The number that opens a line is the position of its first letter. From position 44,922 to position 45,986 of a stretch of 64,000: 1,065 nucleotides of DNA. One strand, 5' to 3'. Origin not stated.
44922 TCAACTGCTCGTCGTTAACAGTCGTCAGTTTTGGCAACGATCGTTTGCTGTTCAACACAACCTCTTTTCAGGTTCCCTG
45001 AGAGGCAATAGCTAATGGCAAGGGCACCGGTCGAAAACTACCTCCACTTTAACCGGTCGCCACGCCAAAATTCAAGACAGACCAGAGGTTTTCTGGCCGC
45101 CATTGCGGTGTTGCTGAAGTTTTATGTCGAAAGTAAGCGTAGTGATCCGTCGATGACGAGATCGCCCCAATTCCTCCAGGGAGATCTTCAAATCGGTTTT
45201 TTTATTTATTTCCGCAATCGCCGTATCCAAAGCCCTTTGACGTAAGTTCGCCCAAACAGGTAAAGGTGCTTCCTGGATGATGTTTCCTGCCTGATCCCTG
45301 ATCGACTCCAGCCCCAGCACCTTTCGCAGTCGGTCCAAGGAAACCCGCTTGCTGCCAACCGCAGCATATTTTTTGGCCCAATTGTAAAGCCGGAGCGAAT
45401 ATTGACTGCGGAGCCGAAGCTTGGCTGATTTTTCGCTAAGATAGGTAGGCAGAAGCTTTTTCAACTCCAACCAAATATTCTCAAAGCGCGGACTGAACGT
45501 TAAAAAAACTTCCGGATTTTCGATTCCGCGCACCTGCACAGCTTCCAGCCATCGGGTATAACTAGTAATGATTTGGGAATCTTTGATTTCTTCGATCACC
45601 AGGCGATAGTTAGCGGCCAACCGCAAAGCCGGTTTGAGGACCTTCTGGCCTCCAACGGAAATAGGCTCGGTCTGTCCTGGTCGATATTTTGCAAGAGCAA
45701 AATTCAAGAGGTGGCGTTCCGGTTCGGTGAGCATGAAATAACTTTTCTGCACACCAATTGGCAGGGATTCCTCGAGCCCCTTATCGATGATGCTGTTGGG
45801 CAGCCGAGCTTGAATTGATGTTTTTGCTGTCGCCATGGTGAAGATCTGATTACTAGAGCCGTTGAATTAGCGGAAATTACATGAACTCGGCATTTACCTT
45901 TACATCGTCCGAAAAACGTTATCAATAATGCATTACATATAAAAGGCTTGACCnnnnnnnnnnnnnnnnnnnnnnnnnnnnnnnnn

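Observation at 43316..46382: Plasmid-type Rep_3 initiator in an apparent operon with orphan ORFs and an MglA-family small GTPase: integrated replicon remnant, possibly with an unconventional NTPase module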

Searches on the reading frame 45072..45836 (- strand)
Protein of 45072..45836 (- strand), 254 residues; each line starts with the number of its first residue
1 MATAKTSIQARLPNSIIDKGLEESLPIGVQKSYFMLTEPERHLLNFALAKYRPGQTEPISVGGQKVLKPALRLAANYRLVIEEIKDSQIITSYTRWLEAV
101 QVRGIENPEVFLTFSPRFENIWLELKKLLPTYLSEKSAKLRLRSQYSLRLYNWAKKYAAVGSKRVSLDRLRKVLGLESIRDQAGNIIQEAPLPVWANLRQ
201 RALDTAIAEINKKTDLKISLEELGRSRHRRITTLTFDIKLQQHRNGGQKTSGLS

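Call 3: search_protein_families(library=pfam, proteins=[window:45072-45836:-], max_evalue=0.1)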
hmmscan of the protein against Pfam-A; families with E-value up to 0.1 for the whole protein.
window:45072-45836:- (254 aa): 2 families
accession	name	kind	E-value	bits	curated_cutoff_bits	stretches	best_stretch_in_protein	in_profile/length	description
PF21205.3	Rep3_C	-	1.9e-11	44.4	21.1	1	166-238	1-59/59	Initiator Rep protein, WH2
PF01051.27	Rep3_N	-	1.8e-05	25.6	22.4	1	83-155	68-141/141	Initiator Replication protein, WH1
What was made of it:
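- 45072..45836 (-): Rep_3-family protein (WH1+WH2), 254 aa, intact; a fixed chromosomal copy. Pfam Rep3_N and Rep3_C above cut-offs (call 3).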

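Call 4: search_protein_families(library=ncbifam, proteins=[window:45072-45836:-], max_evalue=0.1)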
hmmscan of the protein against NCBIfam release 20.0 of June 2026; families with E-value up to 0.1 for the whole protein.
window:45072-45836:- (254 aa): 2 families
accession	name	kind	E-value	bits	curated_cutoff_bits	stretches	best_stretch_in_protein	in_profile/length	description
NF038290.1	repM_Acin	exception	3e-13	49.8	250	1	84-244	84-229/304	replication initiation protein RepM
NF010305.0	PRK13742.1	equivalog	0.0012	18.3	342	1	195-238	201-242/251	replication initiation protein RepE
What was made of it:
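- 45072..45836 (-): NCBIfam RepM/RepE hits are sub-threshold (call 4).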

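Call 5: find_encoding_contigs(protein=window:45072-45836:-, flank=10000, max_places=6)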
Protein window:45072-45836:- (254 aa): no gene with exactly this product is on record in the collection.

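Call 8: find_homologous_proteins(query=window:45072-45836:-)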
Query window:45072-45836:- (254 aa): 636 proteins with E <= 0.001 among 1932 candidates; the best 120 are listed.
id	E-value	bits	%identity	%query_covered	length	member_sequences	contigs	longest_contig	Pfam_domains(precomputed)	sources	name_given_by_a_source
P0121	2.6e-156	536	98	100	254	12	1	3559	PF01051.28,PF21205.4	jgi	jgi:plasmid replication initiation protein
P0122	4.2e-155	532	97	100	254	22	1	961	PF21205.4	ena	-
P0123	3.1e-154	529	96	100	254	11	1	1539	PF01051.28,PF21205.4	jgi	jgi:plasmid replication initiation protein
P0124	2.7e-140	484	88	100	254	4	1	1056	PF01051.28,PF21205.4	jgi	jgi:hypothetical protein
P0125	6.6e-139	479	87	100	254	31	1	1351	PF01051.28,PF21205.4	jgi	jgi:hypothetical protein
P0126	4.7e-138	476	87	100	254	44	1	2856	PF01051.28,PF21205.4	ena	-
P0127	1.5e-137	475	86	100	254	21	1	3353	PF01051.28,PF21205.4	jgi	jgi:hypothetical protein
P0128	4.2e-137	473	86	100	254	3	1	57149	PF01051.28,PF21205.4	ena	-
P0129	9.1e-137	472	86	100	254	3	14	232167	PF21205.4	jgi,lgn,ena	-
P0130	1.1e-136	472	85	100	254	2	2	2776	PF01051.28,PF21205.4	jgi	-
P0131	3.7e-135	467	84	100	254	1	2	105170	PF01051.28,PF21205.4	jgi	jgi:Initiator Replication protein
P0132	7.0e-135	466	85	100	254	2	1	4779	PF01051.28,PF21205.4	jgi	jgi:hypothetical protein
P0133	2.4e-134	464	85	99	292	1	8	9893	PF01051.28,PF21205.4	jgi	jgi:hypothetical protein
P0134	2.5e-134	464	84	100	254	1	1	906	PF01051.28,PF21205.4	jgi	jgi:plasmid replication initiation protein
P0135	3.0e-133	461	87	97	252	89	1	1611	PF01051.28,PF21205.4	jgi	jgi:hypothetical protein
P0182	8.8e-105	368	68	98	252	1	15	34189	PF21205.4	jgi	jgi:plasmid replication initiation protein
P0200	1.4e-96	341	67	97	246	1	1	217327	PF21205.4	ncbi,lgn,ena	-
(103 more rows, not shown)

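Call 15: find_related_loci(query=A1, collection=genome_contigs, flank=10000)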
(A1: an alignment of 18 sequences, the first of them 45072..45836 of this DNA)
Query A1 (254 aa) in genome_contigs; peptide patterns used: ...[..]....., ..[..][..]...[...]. (x = any residue, [..] = any of these).
48 stretches matched a pattern; 23 encode a relative of the query (tblastn E <= 1e-3); 23 distinct loci.
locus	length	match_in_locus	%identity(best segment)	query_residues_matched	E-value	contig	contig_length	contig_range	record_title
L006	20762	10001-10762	87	1-254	1e-147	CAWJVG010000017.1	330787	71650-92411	MAG: uncultured Verrucomicrobiae bacterium isolate MFD00964.bin.2.259 genome assembly, contig: contig_39921, whole genom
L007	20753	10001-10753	84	1-251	8e-139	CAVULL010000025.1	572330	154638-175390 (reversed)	MAG: uncultured Verrucomicrobiae bacterium isolate MFD06435.bin.2.21 genome assembly, contig: contig_30202, whole genome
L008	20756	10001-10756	83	1-253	9e-139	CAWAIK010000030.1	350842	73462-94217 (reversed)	MAG: uncultured Verrucomicrobiae bacterium isolate MFD03346.bin.2.54 genome assembly, contig: contig_5886, whole genome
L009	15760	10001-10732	85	1-245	1e-138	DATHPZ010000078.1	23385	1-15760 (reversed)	MAG TPA_asm: Chthoniobacterales bacterium isolate SMAG_U12725 k141_143239, whole genome shotgun sequence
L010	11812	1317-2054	83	1-245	6e-136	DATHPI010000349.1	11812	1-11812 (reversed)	MAG TPA_asm: Chthoniobacterales bacterium isolate SMAG_U12706 k141_371809, whole genome shotgun sequence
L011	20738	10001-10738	83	1-245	2e-135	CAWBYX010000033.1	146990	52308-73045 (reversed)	MAG: uncultured Verrucomicrobiae bacterium isolate MFD00964.bin.1.257 genome assembly, contig: contig_78295, whole genom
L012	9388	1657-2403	78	1-249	3e-131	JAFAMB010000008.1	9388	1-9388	MAG: Verrucomicrobiota bacterium isolate CP_BE_RX_52 BE_RX_k147_3792277, whole genome shotgun sequence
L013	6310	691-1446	77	1-252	1e-130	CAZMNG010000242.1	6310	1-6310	MAG TPA_asm: uncultured Chthoniobacterales bacterium isolate binchicken_co3_546 genome assembly, contig: NODE_40615_leng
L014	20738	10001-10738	78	1-246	9e-129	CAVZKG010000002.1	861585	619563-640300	MAG: uncultured Verrucomicrobiae bacterium isolate MFD04463.bin.1.65 genome assembly, contig: contig_23071, whole genome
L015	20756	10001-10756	77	1-252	2e-127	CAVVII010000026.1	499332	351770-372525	MAG: uncultured Verrucomicrobiae bacterium isolate MFD02199.bin.2.201 genome assembly, contig: contig_6997, whole genome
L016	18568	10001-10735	63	1-247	2e-98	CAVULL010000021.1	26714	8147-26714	MAG: uncultured Verrucomicrobiae bacterium isolate MFD06435.bin.2.21 genome assembly, contig: contig_22120, whole genome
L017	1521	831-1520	61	1-230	7e-96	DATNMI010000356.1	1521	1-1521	MAG TPA_asm: Nitrospiria bacterium isolate SMAG_U11475 k141_404387, whole genome shotgun sequence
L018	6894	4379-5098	56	1-241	3e-83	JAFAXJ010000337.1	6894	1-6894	MAG: Verrucomicrobiota bacterium isolate CP_BM_RX_85 BM_RX_k147_10004148, whole genome shotgun sequence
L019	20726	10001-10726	87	1-242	6e-141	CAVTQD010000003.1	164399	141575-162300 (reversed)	MAG: uncultured Verrucomicrobiae bacterium isolate MFD00822.bin.2.131 genome assembly, contig: contig_106676, whole geno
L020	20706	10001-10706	56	15-250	2e-73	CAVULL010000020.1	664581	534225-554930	MAG: uncultured Verrucomicrobiae bacterium isolate MFD06435.bin.2.21 genome assembly, contig: contig_14680, whole genome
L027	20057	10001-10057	95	191-209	4e-6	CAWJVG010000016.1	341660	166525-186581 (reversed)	MAG: uncultured Verrucomicrobiae bacterium isolate MFD00964.bin.2.259 genome assembly, contig: contig_37218, whole genom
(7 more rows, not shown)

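Call 43: search_protein_families(library=padloc, proteins=[window:45072-45836:-], max_evalue=0.01)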
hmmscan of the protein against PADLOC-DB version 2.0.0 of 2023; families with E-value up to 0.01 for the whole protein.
window:45072-45836:- (254 aa): 0 families

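Call 53: search_dna_similar(query=window:45072-45836:-, collection=plasmids, mode=protein, max_evalue=0.001, max_rows=15)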
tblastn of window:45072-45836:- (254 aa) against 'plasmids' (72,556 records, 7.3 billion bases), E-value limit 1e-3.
Records with a match: 39; places in all: 40; records where one place covers at least 80% of the query: 0.
Best place of each record, by identity: <60% 39.
By first word of the organism name: Clostridium 28; Psychrobacter 5; Planococcus 2; Chondrinema 1; Sutcliffiella 1; Niallia 1; Aureibacter 1.
By predicted mobility (MOB-suite, as given by PLSDB): non-mobilizable 38; mobilizable 1.
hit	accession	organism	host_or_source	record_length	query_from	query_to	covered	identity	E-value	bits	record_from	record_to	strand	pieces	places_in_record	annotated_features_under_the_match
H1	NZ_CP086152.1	Clostridium estertheticum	horse,single colony,meat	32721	91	239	59%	29.3%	4e-4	49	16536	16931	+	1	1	replication initiation protein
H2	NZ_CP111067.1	Chondrinema litorale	Seaweed,red alga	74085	94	243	59%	28.9%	1e-5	53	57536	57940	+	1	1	replication initiation protein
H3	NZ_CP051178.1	Planococcus glaciei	Homo sapiens,acute appendicitis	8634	93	227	53%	28.6%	6e-5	51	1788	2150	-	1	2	replication initiation protein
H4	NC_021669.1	Psychrobacter sp. G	-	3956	154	239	34%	39.5%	2e-4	50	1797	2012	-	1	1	replication initiation protein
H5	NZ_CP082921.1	Sutcliffiella horikoshii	cell culture,water from a container for ...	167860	110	238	51%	25.6%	3e-4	49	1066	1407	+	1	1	replication initiation protein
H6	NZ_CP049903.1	Psychrobacter sp. WY6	Euphausia superba,whole organism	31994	154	249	38%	33.3%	5e-4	49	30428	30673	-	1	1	hypothetical protein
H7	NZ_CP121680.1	Psychrobacter sp. SIT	sheep,whole organism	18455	154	249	38%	33.3%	7e-4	48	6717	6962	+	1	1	replication initiation protein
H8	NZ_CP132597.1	Psychrobacter sp. van23A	cell culture,water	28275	154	249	38%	33.3%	7e-4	48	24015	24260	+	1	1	replication initiation protein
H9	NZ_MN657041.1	Psychrobacter sp.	-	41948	154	249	38%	33.3%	7e-4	48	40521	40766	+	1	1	replication initiation protein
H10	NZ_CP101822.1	Planococcus maritimus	cell culture,water sediments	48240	155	253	39%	30.0%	2e-4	50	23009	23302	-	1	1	replication initiation protein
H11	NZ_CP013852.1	Clostridium botulinum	Microbial isolate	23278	155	239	33%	34.1%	1e-4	50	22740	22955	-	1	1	none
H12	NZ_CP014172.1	Clostridium botulinum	Microbial isolate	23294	155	239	33%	34.1%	1e-4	50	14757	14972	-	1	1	replication initiation protein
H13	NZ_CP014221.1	Clostridium botulinum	Microbial isolate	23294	155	239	33%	34.1%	1e-4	50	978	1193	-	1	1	replication initiation protein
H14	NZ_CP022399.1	Clostridium botulinum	soil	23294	155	239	33%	34.1%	1e-4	50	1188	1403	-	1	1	replication initiation protein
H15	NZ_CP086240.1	Clostridium estertheticum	single colony,bovine feces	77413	155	245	36%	31.9%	3e-6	56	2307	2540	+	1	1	replication initiation protein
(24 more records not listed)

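Call 55: search_solved_structures(query=A1, max_evalue=1, show_alignments=2)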
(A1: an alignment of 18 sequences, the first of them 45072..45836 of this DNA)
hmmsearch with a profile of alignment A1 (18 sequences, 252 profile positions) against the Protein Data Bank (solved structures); distinct sequences matched with E-value up to 1: 7.
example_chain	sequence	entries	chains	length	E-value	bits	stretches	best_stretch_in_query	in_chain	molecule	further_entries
2nra_C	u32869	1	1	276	2e-06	30.9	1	137-239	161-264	PI protein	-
6ynx_j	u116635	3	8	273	0.077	15.9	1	33-79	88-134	ATPTT5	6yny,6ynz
1rep_C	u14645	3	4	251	0.75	12.7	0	197-239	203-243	PROTEIN (REPLICATION INITIATION PROTEIN) | Replication initiation protein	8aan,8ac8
2z9o_A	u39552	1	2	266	0.82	12.5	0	197-239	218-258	Replication initiation protein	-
36ow_C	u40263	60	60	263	0.84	12.5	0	197-239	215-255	Replication initiation protein | RepB family plasmid replication initiator protein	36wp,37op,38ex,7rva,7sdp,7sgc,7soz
7uxy_C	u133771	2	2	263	0.86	12.5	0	197-239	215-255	Replication initiation protein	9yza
36nq_C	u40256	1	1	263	0.91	12.4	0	197-239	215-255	Replication initiation protein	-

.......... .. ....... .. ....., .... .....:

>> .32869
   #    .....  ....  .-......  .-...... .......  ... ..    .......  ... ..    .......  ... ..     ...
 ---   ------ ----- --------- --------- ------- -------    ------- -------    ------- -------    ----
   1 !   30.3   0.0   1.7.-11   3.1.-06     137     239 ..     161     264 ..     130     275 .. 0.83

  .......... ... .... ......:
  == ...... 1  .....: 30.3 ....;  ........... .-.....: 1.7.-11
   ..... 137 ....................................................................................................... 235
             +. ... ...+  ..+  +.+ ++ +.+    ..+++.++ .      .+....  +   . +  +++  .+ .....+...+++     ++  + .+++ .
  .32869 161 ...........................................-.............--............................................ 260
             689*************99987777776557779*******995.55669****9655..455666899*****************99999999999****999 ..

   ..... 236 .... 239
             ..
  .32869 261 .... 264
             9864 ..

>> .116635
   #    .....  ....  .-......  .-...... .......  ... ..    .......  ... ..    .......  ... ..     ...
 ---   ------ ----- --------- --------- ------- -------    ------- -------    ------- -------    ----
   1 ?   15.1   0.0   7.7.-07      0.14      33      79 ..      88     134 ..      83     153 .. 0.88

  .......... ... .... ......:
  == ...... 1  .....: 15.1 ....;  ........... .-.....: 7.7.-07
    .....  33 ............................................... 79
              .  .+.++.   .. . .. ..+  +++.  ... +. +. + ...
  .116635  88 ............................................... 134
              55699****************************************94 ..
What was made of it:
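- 45072..45836 (-): The profile hits the WH2 domain of the R6K pi protein (2nra) at E 2e-6 (call 55).
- On Rep_3 iteron-type replication initiators: WH2 aligns to the pi protein 2nra at E 2e-6 (call 55).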

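Call 65: search_protein_families(library=pfam, proteins=[L016:4557-6101:+, L016:6516-7550:+, L016:9055-9522:+, L016:10869-11222:+, L016:11647-12918:+, L016:13356-13829:-, L016:16298-16909:-, L016:1599-2144:+, L016:17984-18568:+, L016:448-873:-], max_evalue=0.01)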
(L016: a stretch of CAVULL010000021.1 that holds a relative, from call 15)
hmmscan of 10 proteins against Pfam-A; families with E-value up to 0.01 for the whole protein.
L016:4557-6101:+ (514 aa): 0 families

L016:6516-7550:+ (344 aa): 0 families

L016:9055-9522:+ (155 aa): 0 families

L016:10869-11222:+ (117 aa): 1 family
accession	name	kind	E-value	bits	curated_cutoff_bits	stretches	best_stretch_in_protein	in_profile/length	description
PF01068.26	DNA_ligase_A_M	-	1.8e-16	60.9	26.2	1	5-110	38-155/204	ATP dependent DNA ligase domain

L016:11647-12918:+ (423 aa): 2 families
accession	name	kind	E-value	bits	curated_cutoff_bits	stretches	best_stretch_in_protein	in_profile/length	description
PF01757.29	Acyl_transf_3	-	7.4e-30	104.6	31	1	30-368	2-325/326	Acyltransferase domain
PF07786.18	HGSNAT_cat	-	0.0013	18.7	22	1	28-103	1-80/222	Heparan-alpha-glucosaminide N-acetyltransferase, catalytic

L016:13356-13829:- (157 aa): 0 families

L016:16298-16909:- (203 aa): 0 families

L016:1599-2144:+ (181 aa): 0 families

L016:17984-18568:+ (194 aa): 0 families

L016:448-873:- (141 aa): 0 families
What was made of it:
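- Tried and rejected: The contexts of Rep pseudogene L016 were uninformative (call 65).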

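Call 70: find_related_loci(query=A1, collection=viral_contigs, flank=10000)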
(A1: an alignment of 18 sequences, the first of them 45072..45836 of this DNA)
Query A1 (254 aa) in viral_contigs; peptide patterns used: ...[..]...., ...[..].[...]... (x = any residue, [..] = any of these).
23 stretches matched a pattern, but none encodes a relative of the query by tblastn (E <= 1e-3).
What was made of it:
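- Tried and rejected: A viral-contig scan for Rep found no relative (call 70).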

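Call 78: find_encoding_contigs(protein=P0200, flank=10000, max_places=2)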
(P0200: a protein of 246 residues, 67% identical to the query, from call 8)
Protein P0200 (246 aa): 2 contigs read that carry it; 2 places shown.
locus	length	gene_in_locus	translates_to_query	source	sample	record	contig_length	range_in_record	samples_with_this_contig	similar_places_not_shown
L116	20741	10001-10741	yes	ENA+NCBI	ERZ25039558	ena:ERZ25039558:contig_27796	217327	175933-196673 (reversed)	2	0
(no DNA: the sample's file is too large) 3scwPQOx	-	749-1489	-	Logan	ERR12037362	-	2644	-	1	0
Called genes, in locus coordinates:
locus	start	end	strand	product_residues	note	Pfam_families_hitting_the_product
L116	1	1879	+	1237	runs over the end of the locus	PF20703:nSTAND1, PF12799:LRR_4 (weak), PF00059:Lectin_C (faint)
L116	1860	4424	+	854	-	PF02836:Glyco_hydro_2_C (weak), PF00535:Glycos_transf_2, PF10111:Glyco_tranf_2_2 (weak), PF13641:Glyco_tranf_2_3, PF13632:Glyco_trans_2_3, PF13506:Glyco_transf_21 (weak)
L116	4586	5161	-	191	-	-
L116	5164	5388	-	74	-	-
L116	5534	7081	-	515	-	PF13699:eCIS_core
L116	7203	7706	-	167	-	-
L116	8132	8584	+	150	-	-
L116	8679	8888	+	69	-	-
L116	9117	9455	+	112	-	-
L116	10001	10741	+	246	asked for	PF21205:Rep3_C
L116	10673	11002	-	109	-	-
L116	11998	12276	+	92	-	-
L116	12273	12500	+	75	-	-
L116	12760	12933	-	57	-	-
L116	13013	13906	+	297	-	PF01921:tRNA-synt_1f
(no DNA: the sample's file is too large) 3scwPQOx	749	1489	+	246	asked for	PF21205:Rep3_C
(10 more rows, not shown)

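Call 79: find_encoding_contigs(protein=P0182, flank=10000, max_places=3)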
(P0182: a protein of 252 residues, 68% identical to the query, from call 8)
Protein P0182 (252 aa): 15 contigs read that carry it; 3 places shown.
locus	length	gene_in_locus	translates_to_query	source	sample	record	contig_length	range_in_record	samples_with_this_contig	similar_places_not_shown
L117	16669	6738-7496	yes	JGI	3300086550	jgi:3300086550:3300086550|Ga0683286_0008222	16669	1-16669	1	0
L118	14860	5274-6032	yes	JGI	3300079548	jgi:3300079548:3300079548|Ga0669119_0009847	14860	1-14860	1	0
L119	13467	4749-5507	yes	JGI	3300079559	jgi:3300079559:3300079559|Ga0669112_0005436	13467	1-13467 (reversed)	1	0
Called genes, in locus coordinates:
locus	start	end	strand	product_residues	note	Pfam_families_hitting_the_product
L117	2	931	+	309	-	?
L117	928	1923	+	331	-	PF02899:Phage_int_SAM_1, PF00589:Phage_integrase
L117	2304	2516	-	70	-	-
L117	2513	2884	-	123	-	-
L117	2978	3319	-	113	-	-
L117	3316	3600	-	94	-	-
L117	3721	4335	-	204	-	-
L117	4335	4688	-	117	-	PF12083:DUF3560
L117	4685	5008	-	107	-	-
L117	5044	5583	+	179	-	-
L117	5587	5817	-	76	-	-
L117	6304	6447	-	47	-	-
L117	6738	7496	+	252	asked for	PF21205:Rep3_C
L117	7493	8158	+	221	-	PF03695:UPF0149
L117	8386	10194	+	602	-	PF13589:HATPase_c_3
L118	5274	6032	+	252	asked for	PF21205:Rep3_C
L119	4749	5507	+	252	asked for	PF21205:Rep3_C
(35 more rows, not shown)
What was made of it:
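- On Rep_3 iteron-type replication initiators: Paralogues do sit in integrase-bearing elements (call 79).
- Rep paralogues sit in integrase-bearing elements (call 79).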

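Call 99: search_protein_families(library=pfam, proteins=[L018:2231-3262:-, L012:3204-4292:+, L013:2342-3460:+], max_evalue=1)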
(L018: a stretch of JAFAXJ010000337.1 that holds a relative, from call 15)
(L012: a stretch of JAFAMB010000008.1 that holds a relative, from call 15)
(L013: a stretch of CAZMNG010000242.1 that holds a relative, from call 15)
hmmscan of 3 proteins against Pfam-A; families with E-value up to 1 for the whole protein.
L018:2231-3262:- (343 aa): 2 families
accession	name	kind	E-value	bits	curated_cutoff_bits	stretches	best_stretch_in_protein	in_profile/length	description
PF03524.21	CagX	-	0.12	12.7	34.2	1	77-143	36-107/198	Conjugal transfer protein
PF23330.1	zf-C2H2_14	-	0.19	11.8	27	1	1-11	17-27/30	CIZ1-like, C2H2-type zinc finger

L012:3204-4292:+ (362 aa): 1 family
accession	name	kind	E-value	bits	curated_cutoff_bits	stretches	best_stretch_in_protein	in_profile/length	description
PF03524.21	CagX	-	0.1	12.9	34.2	1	62-107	39-86/198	Conjugal transfer protein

L013:2342-3460:+ (372 aa): 2 families
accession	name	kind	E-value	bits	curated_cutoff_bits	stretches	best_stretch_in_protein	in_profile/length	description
PF11611.13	DUF4352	-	0.0092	16.7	25.9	1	197-259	41-111/122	Domain of unknown function (DUF4352)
PF03524.21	CagX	-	0.01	16.1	34.2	1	19-121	3-103/198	Conjugal transfer protein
